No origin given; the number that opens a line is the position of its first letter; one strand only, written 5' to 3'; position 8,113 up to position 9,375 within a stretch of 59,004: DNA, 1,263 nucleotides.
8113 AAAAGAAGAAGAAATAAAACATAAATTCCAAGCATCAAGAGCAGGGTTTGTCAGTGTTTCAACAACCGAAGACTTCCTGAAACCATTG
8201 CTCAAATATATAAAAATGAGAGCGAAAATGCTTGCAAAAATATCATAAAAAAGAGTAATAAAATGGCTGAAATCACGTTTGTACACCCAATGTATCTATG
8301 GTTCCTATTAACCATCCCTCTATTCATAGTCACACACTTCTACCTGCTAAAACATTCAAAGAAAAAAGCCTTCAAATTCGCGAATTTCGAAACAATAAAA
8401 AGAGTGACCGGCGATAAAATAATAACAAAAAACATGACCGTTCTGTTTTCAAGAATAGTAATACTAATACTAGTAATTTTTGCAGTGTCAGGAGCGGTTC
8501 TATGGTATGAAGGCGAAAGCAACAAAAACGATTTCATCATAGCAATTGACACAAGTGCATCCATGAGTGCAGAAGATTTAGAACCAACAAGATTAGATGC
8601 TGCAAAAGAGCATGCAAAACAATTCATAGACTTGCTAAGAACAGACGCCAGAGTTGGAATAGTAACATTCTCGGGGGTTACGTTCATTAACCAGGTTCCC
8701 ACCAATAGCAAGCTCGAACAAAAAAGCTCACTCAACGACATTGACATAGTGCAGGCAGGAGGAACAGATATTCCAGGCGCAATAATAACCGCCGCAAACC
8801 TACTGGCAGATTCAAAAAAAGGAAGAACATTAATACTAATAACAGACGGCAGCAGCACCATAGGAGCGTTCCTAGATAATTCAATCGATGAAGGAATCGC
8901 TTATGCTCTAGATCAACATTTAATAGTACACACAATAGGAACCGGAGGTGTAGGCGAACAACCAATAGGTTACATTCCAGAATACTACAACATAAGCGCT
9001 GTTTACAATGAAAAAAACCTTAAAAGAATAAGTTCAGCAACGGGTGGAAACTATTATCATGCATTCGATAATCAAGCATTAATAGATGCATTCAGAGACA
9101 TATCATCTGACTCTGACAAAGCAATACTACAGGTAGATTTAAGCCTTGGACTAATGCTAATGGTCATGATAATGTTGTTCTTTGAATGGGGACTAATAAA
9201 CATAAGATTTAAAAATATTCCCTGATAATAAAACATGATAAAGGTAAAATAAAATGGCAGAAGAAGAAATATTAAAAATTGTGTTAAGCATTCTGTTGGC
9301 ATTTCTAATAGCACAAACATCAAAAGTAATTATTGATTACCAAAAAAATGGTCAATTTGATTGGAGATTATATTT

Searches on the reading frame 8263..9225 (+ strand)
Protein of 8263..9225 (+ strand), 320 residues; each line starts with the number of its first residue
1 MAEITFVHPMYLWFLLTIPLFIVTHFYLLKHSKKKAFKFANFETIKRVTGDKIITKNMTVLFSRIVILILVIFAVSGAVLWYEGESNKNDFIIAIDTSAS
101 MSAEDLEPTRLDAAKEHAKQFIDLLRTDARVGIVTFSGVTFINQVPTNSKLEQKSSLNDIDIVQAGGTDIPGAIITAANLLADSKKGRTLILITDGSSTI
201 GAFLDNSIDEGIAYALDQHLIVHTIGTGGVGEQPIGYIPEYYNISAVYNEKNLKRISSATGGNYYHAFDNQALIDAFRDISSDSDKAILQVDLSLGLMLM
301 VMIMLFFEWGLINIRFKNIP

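Call 11: search_protein_families(library=ncbifam, proteins=[window:8263-9225:+])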
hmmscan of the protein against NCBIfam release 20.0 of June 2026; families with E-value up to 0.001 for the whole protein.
window:8263-9225:+ (320 aa): 7 families
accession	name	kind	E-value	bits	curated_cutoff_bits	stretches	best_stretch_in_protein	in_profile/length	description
NF010238.0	PRK13685.1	subfamily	4.6e-28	98.3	432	1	5-305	13-319/335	hypothetical protein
NF047508.1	VWA_BatA_Lepto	exception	1.5e-21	76.7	380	1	6-282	2-271/315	VWA domain-containing protein BatA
NF047506.1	VWA_BatB_Lepto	exception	2.1e-14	53.4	350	1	12-198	9-198/324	VWA domain-containing protein BatB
TIGR03436.1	acidobact_VWFA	subfamily_domain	4.8e-09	36.1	81.25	1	92-285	70-283/324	VWA domain-containing protein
TIGR00868.1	hCaCC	subfamily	5.9e-09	34.3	900.85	1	93-287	309-483/863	calcium-activated chloride channel protein 1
TIGR02442.1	Cob-chelat-sub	hypoth_equivalog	2.9e-05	22.7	779.45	1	88-206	472-591/641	putative cobaltochelatase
TIGR03788.1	marine_srt_targ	equivalog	0.00023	19.7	551.65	1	86-208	269-391/629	marine proteobacterial sortase target protein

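Call 45: find_homologous_proteins(query=window:8263-9225:+, max_evalue=1e-40)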
Query window:8263-9225:+ (320 aa): 416 proteins with E <= 1e-40 among 2589 candidates; the best 120 are listed.
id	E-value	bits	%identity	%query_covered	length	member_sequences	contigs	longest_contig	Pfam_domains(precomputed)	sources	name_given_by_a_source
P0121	4.6e-205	698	100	100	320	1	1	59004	PF00092.35,PF13519.13,PF07584.17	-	-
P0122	8.1e-157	539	74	100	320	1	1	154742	PF13768.13,PF00092.35,PF13519.13,PF07584.17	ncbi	ncbi:MAG: VWA domain-containing protein [archaeon]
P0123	3.0e-145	501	67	100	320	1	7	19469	PF13768.13,PF00092.35,PF13519.13,PF07584.17,PF25045.2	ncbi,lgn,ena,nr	ncbi:VWA domain-containing protein [archaeon]|nr:VWA domain-containing protein [archaeon]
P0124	2.1e-139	482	67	100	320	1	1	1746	PF00092.35,PF13519.13,PF07584.17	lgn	-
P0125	5.3e-138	478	63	100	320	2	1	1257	PF00092.35,PF13519.13,PF07584.17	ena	-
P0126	7.1e-137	474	63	100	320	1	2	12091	PF00092.35,PF13519.13,PF07584.17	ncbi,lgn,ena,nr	ncbi:MAG: VWA domain-containing protein [Nanoarchaeota archaeon]|nr:VWA domain-containing protein [N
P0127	1.8e-136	472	66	100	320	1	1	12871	PF00092.35,PF13519.13,PF07584.17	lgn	-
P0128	2.6e-136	472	69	94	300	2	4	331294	PF00092.35,PF13519.13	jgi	-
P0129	4.8e-131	455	61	100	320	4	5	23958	PF13768.13,PF00092.35,PF13519.13,PF07584.17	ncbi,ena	-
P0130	6.2e-126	438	60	100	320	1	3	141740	PF00092.35,PF25106.2,PF13519.13,PF07584.17,PF25045.2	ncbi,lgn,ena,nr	ncbi:MAG: VWA domain-containing protein [Nanoarchaeota archaeon]|nr:VWA domain-containing protein [N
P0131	1.9e-124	433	60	93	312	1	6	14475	PF00092.35,PF13519.13,PF07584.17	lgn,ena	-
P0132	3.1e-124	432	58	100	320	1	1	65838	PF00092.35,PF13519.13,PF07584.17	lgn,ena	-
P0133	2.5e-122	426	60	100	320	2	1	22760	PF00092.35,PF13519.13,PF07584.17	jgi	-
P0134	9.0e-122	424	57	100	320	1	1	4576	PF00092.35,PF13519.13,PF07584.17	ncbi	-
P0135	7.4e-121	421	59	96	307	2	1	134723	PF00092.35,PF13519.13,PF07584.17,PF25045.2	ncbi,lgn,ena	-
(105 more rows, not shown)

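Call 46: find_encoding_contigs(protein=P0122, flank=10000, max_places=2)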
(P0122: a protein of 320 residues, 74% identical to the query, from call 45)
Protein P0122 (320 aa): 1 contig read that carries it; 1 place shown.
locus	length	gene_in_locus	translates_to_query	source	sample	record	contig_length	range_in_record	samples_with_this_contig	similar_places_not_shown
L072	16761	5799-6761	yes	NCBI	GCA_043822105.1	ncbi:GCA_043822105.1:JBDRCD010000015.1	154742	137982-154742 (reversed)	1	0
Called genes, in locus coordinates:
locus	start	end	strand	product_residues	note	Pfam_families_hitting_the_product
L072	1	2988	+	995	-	?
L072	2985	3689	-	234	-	-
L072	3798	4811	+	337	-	PF00158:Sigma54_activat (faint), PF20030:bpMoxR, PF07726:AAA_3, PF07728:AAA_5, PF17863:AAA_lid_2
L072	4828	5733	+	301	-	PF01882:DUF58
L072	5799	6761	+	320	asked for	PF07584:BatA (weak), PF00092:VWA, PF13768:VWA_3 (faint), PF13519:VWA_2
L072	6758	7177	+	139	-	PF02681:DUF212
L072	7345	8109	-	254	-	PF14528:LAGLIDADG_3 (faint)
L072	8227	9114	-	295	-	PF00685:Sulfotransfer_1, PF13469:Sulfotransfer_3 (faint)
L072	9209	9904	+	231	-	PF01978:TrmB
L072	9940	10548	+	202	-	-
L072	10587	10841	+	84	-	-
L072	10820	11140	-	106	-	PF19027:DUF5752 (faint)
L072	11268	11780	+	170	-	PF03551:PadR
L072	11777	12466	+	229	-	PF02463:SMC_N (faint), PF00005:ABC_tran, PF13304:AAA_21 (faint)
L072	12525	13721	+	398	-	PF07705:CARDB (faint)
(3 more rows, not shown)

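Call 47: find_encoding_contigs(protein=P0123, flank=6000, max_places=2)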
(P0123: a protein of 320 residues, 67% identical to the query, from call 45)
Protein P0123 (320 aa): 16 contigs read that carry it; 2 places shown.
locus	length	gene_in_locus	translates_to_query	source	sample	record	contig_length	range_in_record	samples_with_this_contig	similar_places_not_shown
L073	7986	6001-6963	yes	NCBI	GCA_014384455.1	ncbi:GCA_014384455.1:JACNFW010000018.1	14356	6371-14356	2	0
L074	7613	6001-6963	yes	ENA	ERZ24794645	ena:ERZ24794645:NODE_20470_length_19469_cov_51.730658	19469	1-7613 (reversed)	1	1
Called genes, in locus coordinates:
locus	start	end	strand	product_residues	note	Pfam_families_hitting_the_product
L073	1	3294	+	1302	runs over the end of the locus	-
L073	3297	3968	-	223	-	-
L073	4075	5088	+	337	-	PF20030:bpMoxR, PF00158:Sigma54_activat (faint), PF07726:AAA_3, PF07728:AAA_5, PF17863:AAA_lid_2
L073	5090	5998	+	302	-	PF01882:DUF58, PF13519:VWA_2 (weak)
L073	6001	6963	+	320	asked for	PF07584:BatA, PF00092:VWA, PF13768:VWA_3 (weak), PF25045:vWA_Ro60 (weak), PF13519:VWA_2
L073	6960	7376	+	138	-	PF02681:DUF212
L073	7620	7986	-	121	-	PF06968:BATS (weak)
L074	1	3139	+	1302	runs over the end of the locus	-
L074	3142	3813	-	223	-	-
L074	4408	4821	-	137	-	-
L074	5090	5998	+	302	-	PF01882:DUF58, PF13519:VWA_2 (weak)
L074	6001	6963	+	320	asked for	PF07584:BatA, PF00092:VWA, PF13768:VWA_3 (weak), PF25045:vWA_Ro60 (weak), PF13519:VWA_2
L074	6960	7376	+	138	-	PF02681:DUF212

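Call 48: find_encoding_contigs(protein=P0128, flank=6000, max_places=2)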
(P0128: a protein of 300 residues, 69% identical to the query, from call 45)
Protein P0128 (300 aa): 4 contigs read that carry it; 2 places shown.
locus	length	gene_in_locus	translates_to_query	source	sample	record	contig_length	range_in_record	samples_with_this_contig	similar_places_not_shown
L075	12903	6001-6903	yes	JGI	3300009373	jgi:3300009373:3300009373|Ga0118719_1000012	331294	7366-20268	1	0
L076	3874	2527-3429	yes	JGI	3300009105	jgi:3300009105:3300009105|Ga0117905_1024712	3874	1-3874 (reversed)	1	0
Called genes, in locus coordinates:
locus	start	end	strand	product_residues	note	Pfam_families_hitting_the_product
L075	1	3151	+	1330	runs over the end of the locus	-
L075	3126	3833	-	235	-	-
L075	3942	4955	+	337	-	PF20030:bpMoxR, PF00158:Sigma54_activat (faint), PF07726:AAA_3, PF07728:AAA_5, PF17863:AAA_lid_2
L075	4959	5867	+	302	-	PF01882:DUF58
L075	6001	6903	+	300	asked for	PF00092:VWA, PF13519:VWA_2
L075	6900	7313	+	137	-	PF02681:DUF212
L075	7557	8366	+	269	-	-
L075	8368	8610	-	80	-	-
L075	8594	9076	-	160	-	-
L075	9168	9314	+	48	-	-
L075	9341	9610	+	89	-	-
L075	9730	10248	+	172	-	PF03551:PadR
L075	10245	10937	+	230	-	PF02463:SMC_N (weak), PF00005:ABC_tran, PF13304:AAA_21 (faint)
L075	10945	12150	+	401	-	PF07705:CARDB (faint)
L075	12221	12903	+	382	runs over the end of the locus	PF12704:MacB_PCD, PF02687:FtsX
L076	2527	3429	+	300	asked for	PF00092:VWA, PF13519:VWA_2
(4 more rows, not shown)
